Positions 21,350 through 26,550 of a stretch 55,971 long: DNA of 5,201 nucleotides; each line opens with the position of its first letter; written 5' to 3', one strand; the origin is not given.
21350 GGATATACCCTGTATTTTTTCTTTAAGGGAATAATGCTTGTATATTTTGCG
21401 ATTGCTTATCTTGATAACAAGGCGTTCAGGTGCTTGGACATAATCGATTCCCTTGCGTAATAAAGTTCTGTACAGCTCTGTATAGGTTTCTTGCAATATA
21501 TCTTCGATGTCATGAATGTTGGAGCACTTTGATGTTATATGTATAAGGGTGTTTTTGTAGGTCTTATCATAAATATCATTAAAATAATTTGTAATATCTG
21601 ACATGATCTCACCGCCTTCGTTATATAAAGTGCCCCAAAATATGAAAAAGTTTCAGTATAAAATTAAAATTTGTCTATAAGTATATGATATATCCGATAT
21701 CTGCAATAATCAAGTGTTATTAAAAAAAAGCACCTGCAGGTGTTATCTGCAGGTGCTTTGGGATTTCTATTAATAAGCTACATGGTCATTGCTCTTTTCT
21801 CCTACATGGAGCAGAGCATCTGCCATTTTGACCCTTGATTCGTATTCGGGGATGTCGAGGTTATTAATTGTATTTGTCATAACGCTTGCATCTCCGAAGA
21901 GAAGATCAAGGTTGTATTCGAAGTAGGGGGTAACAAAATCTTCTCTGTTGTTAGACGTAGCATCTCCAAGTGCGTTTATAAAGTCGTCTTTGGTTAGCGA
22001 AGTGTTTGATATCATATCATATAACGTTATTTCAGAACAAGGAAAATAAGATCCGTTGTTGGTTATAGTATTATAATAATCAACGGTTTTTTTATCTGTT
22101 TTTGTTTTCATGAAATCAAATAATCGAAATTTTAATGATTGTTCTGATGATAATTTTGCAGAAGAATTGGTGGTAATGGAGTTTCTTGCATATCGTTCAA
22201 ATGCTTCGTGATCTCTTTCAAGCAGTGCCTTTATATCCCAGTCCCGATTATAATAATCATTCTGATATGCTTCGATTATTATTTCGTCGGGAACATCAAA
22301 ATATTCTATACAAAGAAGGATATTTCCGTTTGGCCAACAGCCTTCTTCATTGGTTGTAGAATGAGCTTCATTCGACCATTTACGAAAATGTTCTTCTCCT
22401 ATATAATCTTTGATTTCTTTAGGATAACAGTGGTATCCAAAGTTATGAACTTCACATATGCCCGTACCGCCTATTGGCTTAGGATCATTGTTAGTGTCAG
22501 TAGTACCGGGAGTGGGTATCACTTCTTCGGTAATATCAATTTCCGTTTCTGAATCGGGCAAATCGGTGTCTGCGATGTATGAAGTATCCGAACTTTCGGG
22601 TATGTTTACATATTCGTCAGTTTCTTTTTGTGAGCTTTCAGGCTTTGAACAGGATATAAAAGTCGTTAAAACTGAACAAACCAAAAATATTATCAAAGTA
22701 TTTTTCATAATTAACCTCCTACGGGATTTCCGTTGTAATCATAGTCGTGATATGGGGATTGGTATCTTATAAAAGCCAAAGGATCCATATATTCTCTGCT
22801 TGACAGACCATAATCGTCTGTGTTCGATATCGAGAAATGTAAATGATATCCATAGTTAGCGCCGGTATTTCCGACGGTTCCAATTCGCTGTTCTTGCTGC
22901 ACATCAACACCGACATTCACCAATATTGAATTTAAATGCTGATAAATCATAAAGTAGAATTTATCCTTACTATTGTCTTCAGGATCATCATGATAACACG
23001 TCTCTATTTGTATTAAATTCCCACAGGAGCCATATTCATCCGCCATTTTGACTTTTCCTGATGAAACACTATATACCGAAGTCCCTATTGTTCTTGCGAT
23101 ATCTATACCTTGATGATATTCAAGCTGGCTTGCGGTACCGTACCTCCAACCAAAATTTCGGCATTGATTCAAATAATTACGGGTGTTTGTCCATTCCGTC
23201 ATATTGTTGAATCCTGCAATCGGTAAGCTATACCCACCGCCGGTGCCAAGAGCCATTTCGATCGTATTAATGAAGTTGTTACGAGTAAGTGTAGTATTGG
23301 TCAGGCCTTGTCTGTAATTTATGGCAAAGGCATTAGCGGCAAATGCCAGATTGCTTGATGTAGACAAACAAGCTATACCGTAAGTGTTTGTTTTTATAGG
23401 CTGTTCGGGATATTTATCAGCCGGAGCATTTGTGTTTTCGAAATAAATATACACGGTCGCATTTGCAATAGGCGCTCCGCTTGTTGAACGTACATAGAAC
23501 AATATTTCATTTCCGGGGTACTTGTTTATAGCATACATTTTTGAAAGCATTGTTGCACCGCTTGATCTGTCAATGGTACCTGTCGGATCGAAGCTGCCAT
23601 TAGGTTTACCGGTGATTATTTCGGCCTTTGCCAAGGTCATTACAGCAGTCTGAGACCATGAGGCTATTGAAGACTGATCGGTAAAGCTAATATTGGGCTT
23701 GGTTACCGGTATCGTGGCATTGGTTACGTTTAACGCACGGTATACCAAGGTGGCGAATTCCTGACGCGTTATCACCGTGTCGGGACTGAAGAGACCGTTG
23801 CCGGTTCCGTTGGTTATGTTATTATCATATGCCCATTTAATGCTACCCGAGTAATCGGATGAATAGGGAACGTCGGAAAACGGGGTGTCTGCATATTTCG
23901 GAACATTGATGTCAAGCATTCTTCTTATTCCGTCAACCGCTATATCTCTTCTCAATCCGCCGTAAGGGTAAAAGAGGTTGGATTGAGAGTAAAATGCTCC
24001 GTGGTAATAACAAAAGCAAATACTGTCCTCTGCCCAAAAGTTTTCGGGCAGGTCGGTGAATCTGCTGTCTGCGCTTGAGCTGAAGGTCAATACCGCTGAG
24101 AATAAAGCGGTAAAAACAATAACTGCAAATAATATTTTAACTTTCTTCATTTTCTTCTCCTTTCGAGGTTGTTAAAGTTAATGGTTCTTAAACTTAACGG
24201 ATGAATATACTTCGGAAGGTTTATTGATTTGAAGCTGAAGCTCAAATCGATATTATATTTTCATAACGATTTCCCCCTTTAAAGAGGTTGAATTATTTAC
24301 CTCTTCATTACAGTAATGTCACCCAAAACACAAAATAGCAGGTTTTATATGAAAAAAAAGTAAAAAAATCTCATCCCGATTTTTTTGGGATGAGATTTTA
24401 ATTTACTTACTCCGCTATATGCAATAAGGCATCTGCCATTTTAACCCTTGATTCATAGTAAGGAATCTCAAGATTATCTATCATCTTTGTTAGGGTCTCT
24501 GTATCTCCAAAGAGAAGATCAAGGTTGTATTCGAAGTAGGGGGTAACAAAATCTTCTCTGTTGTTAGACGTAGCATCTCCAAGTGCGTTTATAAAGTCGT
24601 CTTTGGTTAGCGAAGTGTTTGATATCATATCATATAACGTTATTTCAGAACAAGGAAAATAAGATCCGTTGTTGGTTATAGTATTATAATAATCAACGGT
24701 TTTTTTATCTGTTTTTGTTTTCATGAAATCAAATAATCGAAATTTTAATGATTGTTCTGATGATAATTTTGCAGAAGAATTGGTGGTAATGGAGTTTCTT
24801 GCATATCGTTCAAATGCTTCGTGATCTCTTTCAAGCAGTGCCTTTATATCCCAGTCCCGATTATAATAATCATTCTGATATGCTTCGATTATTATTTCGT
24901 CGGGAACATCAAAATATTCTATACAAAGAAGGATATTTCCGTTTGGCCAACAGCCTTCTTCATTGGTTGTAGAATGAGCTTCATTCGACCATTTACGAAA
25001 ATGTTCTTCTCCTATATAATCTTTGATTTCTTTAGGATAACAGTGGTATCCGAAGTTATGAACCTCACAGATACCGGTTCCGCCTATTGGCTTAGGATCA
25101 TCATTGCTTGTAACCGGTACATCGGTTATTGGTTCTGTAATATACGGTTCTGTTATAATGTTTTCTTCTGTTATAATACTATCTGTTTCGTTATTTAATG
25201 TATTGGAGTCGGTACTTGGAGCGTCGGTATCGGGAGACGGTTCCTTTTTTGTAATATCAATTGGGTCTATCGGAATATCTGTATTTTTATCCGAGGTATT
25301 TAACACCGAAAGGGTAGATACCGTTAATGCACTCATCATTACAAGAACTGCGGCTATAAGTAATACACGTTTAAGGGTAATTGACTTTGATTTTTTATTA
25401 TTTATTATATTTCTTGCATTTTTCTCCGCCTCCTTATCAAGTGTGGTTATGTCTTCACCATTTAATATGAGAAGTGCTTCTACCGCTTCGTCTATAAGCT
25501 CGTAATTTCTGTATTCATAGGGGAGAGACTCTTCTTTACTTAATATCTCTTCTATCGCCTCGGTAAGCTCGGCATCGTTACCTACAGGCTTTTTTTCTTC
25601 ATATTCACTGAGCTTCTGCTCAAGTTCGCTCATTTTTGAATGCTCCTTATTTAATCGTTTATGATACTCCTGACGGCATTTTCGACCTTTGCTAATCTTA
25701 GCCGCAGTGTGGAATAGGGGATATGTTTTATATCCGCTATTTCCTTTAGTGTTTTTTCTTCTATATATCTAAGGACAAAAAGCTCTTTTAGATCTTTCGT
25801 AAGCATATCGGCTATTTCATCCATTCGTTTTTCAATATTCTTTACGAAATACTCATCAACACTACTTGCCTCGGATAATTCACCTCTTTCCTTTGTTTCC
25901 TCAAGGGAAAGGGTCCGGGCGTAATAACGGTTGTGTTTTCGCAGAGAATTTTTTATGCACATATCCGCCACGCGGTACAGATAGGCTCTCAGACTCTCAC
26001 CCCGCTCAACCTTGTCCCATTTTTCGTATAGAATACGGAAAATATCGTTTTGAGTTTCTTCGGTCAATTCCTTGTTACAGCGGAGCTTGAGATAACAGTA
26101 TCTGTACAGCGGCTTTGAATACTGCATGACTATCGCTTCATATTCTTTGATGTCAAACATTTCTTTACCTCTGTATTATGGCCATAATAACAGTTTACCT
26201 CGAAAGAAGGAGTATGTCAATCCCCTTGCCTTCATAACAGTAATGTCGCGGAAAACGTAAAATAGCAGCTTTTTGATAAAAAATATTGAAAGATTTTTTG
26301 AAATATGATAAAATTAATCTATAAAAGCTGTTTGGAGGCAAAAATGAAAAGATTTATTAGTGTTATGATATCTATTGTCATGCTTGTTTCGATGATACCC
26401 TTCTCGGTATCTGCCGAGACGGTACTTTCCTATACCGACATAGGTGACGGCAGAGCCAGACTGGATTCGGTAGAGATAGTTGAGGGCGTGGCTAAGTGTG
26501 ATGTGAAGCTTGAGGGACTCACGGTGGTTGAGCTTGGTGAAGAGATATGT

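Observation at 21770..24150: SLH-anchored M23 peptidase translationally coupled to a free copy of the anti-sigma sensor domain (possible decoy or co-receptor feedback)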

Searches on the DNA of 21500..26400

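Call 51: search_rna_families(source=window, start=21500, end=26400, threshold=evalue, max_evalue=1)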
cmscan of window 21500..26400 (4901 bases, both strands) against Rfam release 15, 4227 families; matches with E-value up to 1: 3.
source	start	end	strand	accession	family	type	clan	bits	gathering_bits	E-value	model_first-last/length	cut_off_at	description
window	21722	21807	-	RF02449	ncr1015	Gene; sRNA;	-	29.4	60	0.3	1-121/121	no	Bacillus sRNA ncr1015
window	24355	24409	-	RF03751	mir-7445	Gene; miRNA;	-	27.7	79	0.085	1-60/60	no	mir-7445 microRNA precursor family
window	21722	21772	-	RF02399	NsiR1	Gene; sRNA;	-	21.8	39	0.53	1-60/60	no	Nitrogen stress-induced RNA 1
